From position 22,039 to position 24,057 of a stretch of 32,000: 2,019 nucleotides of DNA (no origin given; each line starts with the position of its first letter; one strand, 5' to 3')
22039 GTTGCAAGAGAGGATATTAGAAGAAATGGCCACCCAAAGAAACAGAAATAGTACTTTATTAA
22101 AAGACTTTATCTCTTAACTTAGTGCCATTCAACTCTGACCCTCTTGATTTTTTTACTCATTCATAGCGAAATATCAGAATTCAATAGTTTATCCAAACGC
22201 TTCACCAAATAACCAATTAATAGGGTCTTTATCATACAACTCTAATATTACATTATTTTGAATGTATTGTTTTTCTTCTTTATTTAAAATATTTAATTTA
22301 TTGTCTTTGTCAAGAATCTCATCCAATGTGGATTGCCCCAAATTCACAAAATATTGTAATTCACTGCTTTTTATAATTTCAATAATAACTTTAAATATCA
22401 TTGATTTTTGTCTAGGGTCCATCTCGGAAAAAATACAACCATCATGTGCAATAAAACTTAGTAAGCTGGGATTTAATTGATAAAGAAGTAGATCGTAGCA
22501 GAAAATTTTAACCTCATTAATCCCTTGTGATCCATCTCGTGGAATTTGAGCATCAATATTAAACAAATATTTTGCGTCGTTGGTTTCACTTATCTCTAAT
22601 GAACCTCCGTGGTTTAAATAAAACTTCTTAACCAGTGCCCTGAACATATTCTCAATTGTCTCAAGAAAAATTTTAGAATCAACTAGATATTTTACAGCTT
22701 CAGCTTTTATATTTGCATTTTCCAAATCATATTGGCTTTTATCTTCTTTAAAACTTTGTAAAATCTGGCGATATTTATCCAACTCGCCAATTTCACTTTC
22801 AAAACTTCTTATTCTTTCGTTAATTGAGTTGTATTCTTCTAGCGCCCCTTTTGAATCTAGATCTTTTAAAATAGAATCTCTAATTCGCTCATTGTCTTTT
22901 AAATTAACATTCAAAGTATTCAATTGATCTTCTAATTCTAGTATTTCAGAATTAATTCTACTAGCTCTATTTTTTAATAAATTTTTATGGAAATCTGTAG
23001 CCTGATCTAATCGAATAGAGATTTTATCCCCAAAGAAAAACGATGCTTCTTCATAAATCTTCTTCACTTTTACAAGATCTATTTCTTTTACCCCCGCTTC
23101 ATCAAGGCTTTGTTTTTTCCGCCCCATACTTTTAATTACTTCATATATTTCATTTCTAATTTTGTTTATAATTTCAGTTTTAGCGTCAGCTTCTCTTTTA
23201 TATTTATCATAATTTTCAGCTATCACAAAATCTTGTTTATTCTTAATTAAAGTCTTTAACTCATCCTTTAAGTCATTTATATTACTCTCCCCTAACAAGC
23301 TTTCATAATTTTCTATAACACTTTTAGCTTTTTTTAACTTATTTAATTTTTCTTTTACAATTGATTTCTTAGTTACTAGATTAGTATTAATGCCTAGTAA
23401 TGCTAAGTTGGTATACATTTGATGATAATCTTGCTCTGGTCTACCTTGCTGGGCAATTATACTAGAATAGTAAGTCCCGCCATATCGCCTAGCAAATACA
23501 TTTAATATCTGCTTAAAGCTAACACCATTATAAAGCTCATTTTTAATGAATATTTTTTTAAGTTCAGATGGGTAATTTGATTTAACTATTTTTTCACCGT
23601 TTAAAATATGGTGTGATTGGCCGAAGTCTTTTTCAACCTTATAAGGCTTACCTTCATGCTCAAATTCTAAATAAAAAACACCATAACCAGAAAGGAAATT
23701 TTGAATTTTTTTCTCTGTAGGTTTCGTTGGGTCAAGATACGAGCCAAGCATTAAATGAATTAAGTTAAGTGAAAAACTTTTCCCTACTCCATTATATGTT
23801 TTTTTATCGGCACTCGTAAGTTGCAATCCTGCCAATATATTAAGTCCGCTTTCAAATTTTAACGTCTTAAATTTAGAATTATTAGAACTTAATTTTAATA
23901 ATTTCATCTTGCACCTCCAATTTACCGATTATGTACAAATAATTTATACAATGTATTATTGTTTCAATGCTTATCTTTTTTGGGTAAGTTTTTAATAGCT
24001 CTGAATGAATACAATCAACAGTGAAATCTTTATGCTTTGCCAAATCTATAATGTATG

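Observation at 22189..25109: Overlapping three-gene operon: SMEK-like effector, 77-aa middle protein, coiled-coil ABC ATPase (ABC-3C-type candidate defence system)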

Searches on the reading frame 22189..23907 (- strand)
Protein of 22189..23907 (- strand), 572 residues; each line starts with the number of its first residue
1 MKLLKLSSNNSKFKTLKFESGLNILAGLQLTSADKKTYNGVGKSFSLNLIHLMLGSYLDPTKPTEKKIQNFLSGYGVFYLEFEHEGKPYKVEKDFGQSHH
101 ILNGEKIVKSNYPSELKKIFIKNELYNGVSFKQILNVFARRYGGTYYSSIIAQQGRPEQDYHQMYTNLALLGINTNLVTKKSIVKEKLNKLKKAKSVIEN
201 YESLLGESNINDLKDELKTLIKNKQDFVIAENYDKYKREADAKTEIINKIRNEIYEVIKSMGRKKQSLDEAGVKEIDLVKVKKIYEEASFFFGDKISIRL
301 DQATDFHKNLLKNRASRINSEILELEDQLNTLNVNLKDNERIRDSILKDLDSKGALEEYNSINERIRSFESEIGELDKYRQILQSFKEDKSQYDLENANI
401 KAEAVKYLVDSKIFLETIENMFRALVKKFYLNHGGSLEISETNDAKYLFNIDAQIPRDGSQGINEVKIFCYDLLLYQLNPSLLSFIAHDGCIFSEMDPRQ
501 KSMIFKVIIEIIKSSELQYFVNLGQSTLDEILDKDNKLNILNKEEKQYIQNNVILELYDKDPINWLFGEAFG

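Call 3: search_protein_families(library=pfam, proteins=[window:22189-23907:-], max_evalue=1)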
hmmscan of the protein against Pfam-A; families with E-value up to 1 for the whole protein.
window:22189-23907:- (572 aa): 5 families
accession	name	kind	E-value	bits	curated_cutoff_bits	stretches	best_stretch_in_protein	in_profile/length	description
PF10088.15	DUF2326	-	3.9e-24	85.4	28.7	1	427-568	3-138/141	Uncharacterised protein conserved in bacteria (DUF2326)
PF23659.1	UFL1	-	0.031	15.1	27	1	283-361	16-92/120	E3 UFM1-protein ligase 1-like domain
PF02212.23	GED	-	0.14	12.8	21.4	0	543-569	38-64/92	Dynamin GTPase effector domain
PF24055.2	POL3_N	-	0.19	12.7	24.1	1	236-285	10-60/81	DNA polymerase delta catalytic subunit-like, N-terminal domain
PF11690.13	DUF3287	-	0.25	11.6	27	1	248-342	2-98/121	Protein of unknown function (DUF3287)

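Call 4: search_protein_families(library=padloc, proteins=[window:22189-23907:-], max_evalue=1)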
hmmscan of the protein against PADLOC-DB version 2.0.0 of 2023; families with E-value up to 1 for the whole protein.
window:22189-23907:- (572 aa): 4 families
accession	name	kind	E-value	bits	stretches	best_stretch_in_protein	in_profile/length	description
PDLC04774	PDC-M68B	-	5.9e-64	214.6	1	3-571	2-581/581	-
PDLC02027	Cas2d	-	0.032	12.7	1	248-297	12-62/89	-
PDLC03859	LmuB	-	0.039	11.1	1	1-418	3-421/611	-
PDLC00518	JetC1|JetC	-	0.15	7.8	1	308-403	637-732/1112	DUF3584 domain; MukB-like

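Call 5: search_protein_families(library=ncbifam, proteins=[window:22189-23907:-], max_evalue=1)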
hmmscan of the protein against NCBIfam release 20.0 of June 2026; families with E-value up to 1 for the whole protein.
window:22189-23907:- (572 aa): 1 family
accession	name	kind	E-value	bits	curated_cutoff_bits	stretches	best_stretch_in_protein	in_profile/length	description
NF003936.2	PRK05445.1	equivalog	0.0012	19.2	90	1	357-401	117-161/166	YfbU family protein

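Call 18: search_solved_structures(query=window:22189-23907:-, max_evalue=10, show_alignments=2)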
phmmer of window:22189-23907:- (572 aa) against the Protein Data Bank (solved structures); distinct sequences matched with E-value up to 10: 1.
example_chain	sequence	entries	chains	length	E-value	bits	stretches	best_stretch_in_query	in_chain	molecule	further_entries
6yie_B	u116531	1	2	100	0.58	12.4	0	292-333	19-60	Borealin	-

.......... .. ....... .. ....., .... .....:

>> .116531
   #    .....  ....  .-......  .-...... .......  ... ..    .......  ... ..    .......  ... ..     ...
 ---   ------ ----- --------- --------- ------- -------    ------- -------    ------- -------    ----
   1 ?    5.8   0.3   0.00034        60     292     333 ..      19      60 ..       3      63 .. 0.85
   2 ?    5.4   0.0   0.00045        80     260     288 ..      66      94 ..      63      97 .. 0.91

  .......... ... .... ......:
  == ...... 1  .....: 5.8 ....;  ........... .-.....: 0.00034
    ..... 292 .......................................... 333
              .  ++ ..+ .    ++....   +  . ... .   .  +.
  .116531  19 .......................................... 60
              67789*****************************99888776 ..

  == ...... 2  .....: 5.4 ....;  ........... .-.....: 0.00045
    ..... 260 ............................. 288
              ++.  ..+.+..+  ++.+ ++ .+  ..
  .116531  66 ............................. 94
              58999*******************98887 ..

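Call 21: find_homologous_proteins(query=window:22189-23907:-, max_evalue=0.00001)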
Query window:22189-23907:- (572 aa): 293 proteins with E <= 0.00001 among 8000 candidates; the best 120 are listed.
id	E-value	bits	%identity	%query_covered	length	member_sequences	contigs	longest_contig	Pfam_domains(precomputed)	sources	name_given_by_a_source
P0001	0.0e+0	1231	100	100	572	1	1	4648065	PF10088.16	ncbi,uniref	ncbi:DUF2326 domain-containing protein [Marinicellulosiphila megalodicopiae]|uniref:DUF2326 domain-c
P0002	6.4e-261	885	71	100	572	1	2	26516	PF10088.16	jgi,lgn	jgi:uncharacterized protein YydD (DUF2326 family)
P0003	2.5e-252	857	68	100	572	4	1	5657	PF10088.16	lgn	-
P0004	5.1e-248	843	69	100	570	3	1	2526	PF10088.16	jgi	jgi:uncharacterized protein YydD (DUF2326 family)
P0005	6.3e-241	819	65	100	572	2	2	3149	PF10088.16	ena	-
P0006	6.1e-235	799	64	100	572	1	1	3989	PF10088.16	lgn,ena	-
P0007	1.9e-229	781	63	100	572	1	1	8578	PF10088.16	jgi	jgi:uncharacterized protein YydD (DUF2326 family)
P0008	4.9e-229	780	63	100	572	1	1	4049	PF10088.16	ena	-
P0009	1.5e-228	778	62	100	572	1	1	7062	PF10088.16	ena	-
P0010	3.3e-228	777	63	100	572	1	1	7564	PF10088.16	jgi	jgi:uncharacterized protein YydD (DUF2326 family)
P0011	1.4e-227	775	63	100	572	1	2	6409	PF10088.16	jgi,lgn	-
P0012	1.3e-224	765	63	100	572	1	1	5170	PF10088.16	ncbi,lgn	-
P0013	1.7e-216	739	60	100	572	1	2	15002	PF10088.16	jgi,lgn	jgi:uncharacterized protein YydD (DUF2326 family)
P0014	6.1e-215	733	60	100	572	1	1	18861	PF10088.16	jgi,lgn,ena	-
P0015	8.3e-215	733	60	100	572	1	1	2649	PF10088.16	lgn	-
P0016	1.6e-214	732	60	100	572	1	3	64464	PF10088.16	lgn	-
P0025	4.8e-200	684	56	100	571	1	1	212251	PF10088.16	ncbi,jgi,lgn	ncbi:MAG: hypothetical protein ACI9TY_000167 [Alphaproteobacteria bacterium]|jgi:uncharacterized pro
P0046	2.3e-173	596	51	100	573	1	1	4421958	PF10088.16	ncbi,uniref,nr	ncbi:uncharacterized protein YydD (DUF2326 family) [Marinobacter sp. LV10R520-4]|uniref:DUF2326 doma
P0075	1.6e-166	574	50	100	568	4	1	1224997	PF10088.16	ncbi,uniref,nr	ncbi:DUF2326 domain-containing protein [Methylovulum psychrotolerans]|uniref:DUF2326 domain-containi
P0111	1.5e-161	557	51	100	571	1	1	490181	PF10088.16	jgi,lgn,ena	-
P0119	7.2e-161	555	50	100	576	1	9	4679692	PF10088.16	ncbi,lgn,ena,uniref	ncbi:DUF2326 domain-containing protein [Rahnella rivi]|uniref:DUF2326 domain-containing protein n=1 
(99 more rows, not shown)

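Call 28: search_solved_structures(query=A1, max_evalue=10, show_alignments=3)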
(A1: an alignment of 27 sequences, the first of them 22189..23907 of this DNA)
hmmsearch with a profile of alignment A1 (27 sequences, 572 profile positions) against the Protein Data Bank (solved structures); distinct sequences matched with E-value up to 10: 16.
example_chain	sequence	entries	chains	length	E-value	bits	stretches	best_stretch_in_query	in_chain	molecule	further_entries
4jpb_B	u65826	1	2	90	0.11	14.5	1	182-256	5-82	Methyl-accepting chemotaxis protein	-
3ur1_C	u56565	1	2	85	0.19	13.7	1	183-256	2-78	Methyl-accepting chemotaxis protein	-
8oww_B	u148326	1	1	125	0.2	13.6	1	135-173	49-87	B5-5 nanobody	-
6emw_D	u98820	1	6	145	0.29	13.1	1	175-270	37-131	ATP-dependent Clp protease ATP-binding subunit ClpC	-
9sob_J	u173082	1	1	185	0.33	12.9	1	309-439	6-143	Nuclear pore complex protein NUP62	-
9dt9_A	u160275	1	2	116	0.36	12.8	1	356-398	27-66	231_C2_TrkA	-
7emf_V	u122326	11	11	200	0.38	12.7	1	179-254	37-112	Mediator of RNA polymerase II transcription subunit 22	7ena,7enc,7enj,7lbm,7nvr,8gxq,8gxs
2lf0_A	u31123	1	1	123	0.39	12.7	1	202-268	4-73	Uncharacterized protein yibL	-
9sob_J32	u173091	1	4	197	0.39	12.6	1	309-438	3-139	Nuclear pore complex protein NUP62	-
8t1i_Q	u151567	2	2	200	0.44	12.5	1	180-254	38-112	Mediator of RNA polymerase II transcription subunit 22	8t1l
1lq7_A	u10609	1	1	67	0.77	11.7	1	313-376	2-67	Alpha3W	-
2lxy_A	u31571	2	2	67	0.79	11.6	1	313-376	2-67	2-mercaptophenol-alpha3C | 4-mercaptophenol-alpha3C protein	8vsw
6em9_A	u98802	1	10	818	1.4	10.8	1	176-272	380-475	ATP-dependent Clp protease ATP-binding subunit ClpC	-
4iqg_C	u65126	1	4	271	1.5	10.7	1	219-289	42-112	Short-chain dehydrogenase/reductase SDR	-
6em8_A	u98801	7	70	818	1.7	10.5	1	176-271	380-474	ATP-dependent Clp protease ATP-binding subunit ClpC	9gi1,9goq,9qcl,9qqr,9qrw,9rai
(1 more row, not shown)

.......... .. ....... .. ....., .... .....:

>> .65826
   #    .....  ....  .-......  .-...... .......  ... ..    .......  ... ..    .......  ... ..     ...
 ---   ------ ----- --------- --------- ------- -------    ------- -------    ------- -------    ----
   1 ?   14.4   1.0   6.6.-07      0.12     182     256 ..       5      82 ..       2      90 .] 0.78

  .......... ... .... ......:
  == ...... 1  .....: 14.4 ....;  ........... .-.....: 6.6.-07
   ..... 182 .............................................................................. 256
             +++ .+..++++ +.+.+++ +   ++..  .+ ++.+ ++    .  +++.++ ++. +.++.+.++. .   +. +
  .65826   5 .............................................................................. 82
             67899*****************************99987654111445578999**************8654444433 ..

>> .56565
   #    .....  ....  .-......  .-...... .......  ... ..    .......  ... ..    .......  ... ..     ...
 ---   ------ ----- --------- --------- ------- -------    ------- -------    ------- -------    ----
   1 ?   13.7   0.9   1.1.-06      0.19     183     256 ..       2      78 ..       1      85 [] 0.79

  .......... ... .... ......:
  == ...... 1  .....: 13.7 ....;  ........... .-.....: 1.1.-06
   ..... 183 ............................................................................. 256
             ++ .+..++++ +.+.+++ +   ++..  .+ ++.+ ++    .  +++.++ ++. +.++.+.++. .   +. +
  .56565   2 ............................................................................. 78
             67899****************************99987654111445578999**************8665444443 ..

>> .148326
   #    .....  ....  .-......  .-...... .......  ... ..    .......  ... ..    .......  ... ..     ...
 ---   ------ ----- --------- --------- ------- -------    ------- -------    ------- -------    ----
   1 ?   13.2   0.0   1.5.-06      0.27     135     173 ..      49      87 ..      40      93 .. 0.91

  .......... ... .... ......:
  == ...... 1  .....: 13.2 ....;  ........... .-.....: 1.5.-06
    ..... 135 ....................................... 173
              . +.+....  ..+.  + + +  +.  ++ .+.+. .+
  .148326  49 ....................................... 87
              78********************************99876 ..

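Call 40: find_encoding_contigs(protein=P0046, flank=8000, max_places=2)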
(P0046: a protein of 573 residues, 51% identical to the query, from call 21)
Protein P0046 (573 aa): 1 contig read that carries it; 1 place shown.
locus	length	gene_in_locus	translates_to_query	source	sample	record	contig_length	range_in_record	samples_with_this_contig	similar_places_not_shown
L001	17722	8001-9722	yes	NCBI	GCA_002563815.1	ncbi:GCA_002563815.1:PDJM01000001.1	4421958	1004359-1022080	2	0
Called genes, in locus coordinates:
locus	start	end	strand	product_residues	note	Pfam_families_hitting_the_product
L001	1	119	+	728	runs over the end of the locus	-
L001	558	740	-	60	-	-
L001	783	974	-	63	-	PF18897:Gp3-like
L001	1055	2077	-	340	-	PF07007:LprI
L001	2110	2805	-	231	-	-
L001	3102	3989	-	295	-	PF18897:Gp3-like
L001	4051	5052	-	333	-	PF09588:YqaJ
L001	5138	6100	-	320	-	PF06067:DUF932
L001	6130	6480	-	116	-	-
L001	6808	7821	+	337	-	PF21941:SMEK_N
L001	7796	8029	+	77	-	PF20293:MC6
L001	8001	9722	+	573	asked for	PF10088:DUF2326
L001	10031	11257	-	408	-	PF13356:Arm-DNA-bind_3, PF22022:Phage_int_M, PF00589:Phage_integrase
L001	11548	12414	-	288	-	PF03755:YicC-like_N, PF08340:YicC-like_C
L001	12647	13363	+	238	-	PF01138:RNase_PH, PF03725:RNase_PH_C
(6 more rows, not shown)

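Call 41: find_encoding_contigs(protein=P0119, flank=8000, max_places=2)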
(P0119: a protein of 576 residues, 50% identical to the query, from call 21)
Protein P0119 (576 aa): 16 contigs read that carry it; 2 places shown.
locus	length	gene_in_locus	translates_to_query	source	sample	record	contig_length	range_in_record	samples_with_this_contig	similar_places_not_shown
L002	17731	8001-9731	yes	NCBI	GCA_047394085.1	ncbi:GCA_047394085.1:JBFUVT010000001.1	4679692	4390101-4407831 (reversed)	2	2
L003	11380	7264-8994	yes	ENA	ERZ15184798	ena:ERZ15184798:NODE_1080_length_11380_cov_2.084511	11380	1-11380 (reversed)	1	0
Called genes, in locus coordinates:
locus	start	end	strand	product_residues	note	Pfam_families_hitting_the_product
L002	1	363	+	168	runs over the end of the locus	PF06892:Phage_CP76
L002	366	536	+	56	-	PF10893:Phage_186_Fil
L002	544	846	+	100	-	PF26815:Phage_RepB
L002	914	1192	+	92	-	PF10809:DUF2732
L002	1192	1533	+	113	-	PF17399:DUF5405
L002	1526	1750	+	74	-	PF01258:zf-dskA_traR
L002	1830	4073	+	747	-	PF05840:Phage_GPA, PF23343:REP_ORF2-G2P (weak)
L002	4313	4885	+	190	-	PF01292:Ni_hydr_CYTB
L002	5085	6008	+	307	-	PF01545:Cation_efflux, PF16916:ZT_dimer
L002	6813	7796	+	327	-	PF21941:SMEK_N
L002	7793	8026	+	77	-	PF20293:MC6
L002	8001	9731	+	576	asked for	PF10088:DUF2326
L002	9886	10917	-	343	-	PF04860:Phage_portal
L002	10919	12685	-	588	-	PF06056:Terminase_5, PF03237:Terminase_6N, PF17289:Terminase_6C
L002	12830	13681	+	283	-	PF05929:Phage_GPO_N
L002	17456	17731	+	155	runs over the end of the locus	PF06891:P2_Phage_GpR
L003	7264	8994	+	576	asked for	PF10088:DUF2326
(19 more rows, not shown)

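Call 42: find_encoding_contigs(protein=P0075, flank=8000, max_places=2)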
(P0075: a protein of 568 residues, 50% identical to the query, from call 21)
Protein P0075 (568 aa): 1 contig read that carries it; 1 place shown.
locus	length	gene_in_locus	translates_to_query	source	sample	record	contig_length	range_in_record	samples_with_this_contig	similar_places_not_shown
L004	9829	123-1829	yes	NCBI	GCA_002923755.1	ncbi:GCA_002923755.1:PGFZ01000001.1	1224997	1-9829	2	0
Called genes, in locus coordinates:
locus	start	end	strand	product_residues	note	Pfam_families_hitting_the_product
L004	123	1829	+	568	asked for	PF10088:DUF2326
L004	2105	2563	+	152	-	-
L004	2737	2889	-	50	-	-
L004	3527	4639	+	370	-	PF00145:DNA_methylase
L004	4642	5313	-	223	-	PF20553:Methyltransf_35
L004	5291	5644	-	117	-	PF20553:Methyltransf_35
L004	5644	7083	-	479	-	PF13589:HATPase_c_3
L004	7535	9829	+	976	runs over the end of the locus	PF04860:Phage_portal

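Call 44: predict_structure(alignment_id=A1)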
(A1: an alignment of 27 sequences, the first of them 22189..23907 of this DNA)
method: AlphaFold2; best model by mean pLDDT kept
length: 572 residues; sequences in the alignment: 27
mean_pLDDT: 83.6   pTM: 0.69
mean pLDDT of the five models: 83.6, 83.3, 81.8, 80.9, 80.7
residues with pLDDT >= 90: 208; 70-90: 271; 50-70: 92; < 50: 1
segments of 3 or more residues with pLDDT < 50: none
pLDDT, mean of each block of 10 residues (from residue 1): 94 91 80 54 77 89 87 94 93 95 94 90 75 88 68 77 90 89 88 82 74 87 78 76 88 91 83 63 69 61 68 83 91 91 77 69 86 86 88 92 92 95 92 84 77 78 86 93 87 86 95 93 87 87 94 80 73 58
secondary structure, 60 per line:
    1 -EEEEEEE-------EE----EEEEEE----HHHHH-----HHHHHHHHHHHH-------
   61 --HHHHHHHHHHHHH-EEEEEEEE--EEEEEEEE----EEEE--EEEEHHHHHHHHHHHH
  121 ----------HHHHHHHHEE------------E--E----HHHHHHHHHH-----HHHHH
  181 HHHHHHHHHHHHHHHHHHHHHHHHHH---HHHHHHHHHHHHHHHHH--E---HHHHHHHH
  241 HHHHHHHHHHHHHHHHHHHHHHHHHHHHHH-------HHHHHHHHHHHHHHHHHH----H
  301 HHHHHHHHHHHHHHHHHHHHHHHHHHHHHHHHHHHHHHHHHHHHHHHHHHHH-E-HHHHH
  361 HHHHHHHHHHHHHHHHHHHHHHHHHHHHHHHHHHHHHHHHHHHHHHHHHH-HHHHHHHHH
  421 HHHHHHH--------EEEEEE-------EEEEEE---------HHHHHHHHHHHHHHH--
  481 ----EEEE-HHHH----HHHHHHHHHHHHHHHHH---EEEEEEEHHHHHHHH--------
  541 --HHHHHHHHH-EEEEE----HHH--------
elements in order: E2-8 E22-27 H32-36 H42-53 H63-75 E77-84 E87-94 E99-102 E105-108 H109-120 H131-138 H161-170 H176-206 H210-226 H233-270 H278-295 H300-352 H356-410 H412-427 E436-441 E449-454 H464-478 E485-488 H490-493 H498-514 E518-524 H525-532 H543-551 E553-557

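Call 47: fold_search(model_id=the predicted structure, library=pdb)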
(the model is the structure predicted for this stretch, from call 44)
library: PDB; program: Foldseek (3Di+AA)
matches with E <= 10: 841; with E <= 0.001: 114
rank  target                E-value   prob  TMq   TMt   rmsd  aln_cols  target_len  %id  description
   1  9a6c_A                2.8e-23  1.00  0.57  0.56  35.7       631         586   20  Integrative model of YYDD-YYDB by crosslinking MS and deep learning (released 2024-09-18)
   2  9ux7_A                6.8e-13  1.00  0.34  0.34  29.1       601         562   14  CryoEM Structure of LmuAB-DNA complex (released 2026-03-25)
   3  7w1m_B                7.2e-13  1.00  0.35  0.37  16.2       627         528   14  Cryo-EM structure of human cohesin-CTCF-DNA complex (released 2023-05-31)
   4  5xei                  3.5e-11  1.00  0.34  0.37  17.8       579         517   15  Crystal structure of the Smc head domain with a coiled coil and joint derived from Pyrococcus yayanosii (released 2017-06-07)
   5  6wge_B                4.1e-11  1.00  0.36  0.41  20.6       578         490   15  Cryo-EM structure of human Cohesin-NIPBL-DNA complex without STAG1 (released 2020-05-20)
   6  9hqu_A                9.8e-11  1.00  0.37  0.34  35.8       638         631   12  Salmonella enterica Lamassu LmuACB in nuclease sequestration state (released 2025-10-01)
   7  9hqx_B                1.3e-10  1.00  0.38  0.35  36.5       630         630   13  Salmonella enterica Lamassu LmuACB bound to DNA duplex (released 2025-10-01)
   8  7zr1_C                2.3e-10  1.00  0.34  0.26  49.8       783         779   14  Chaetomium thermophilum Mre11-Rad50-Nbs1 complex bound to ATPyS (composite structure) (released 2023-01-11)
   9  9f5w_B                5.0e-10  1.00  0.29  0.31  19.2       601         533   12  Human condensin II - M18BP1 complex (released 2025-07-02)
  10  9q9h_B                7.8e-10  1.00  0.35  0.40  21.1       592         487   14  Cryo-EM structure of human Mre11-Rad50 complex bound to DNA (released 2025-10-01)
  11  9q9k_A                1.0e-09  1.00  0.37  0.43  17.1       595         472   13  Cryo-EM structure of human Mre11-Rad50 (MR) complex bound to DNA and telomeric factor TRF2 fragment (438-542) (released 2025-10-01)
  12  7qen_A                1.3e-09  1.00  0.38  0.45  19.9       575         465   12  S.c. Condensin core in DNA- and ATP-bound state (released 2022-06-15)
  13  8wjn_A                1.5e-09  1.00  0.33  0.38  19.2       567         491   13  Cryo-EM structure of 6-subunit Smc5/6 head region (released 2024-06-26)
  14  9q9h_A                1.8e-09  1.00  0.34  0.40  20.5       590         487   14  Cryo-EM structure of human Mre11-Rad50 complex bound to DNA (released 2025-10-01)
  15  9q9i_A                1.9e-09  1.00  0.32  0.38  20.7       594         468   13  Cryo-EM structure of human Mre11-Rad50-Nbs1 complex bound to DNA (released 2025-10-01)
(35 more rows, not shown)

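Call 56: find_encoding_contigs(protein=P0001, flank=10000, max_places=2)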
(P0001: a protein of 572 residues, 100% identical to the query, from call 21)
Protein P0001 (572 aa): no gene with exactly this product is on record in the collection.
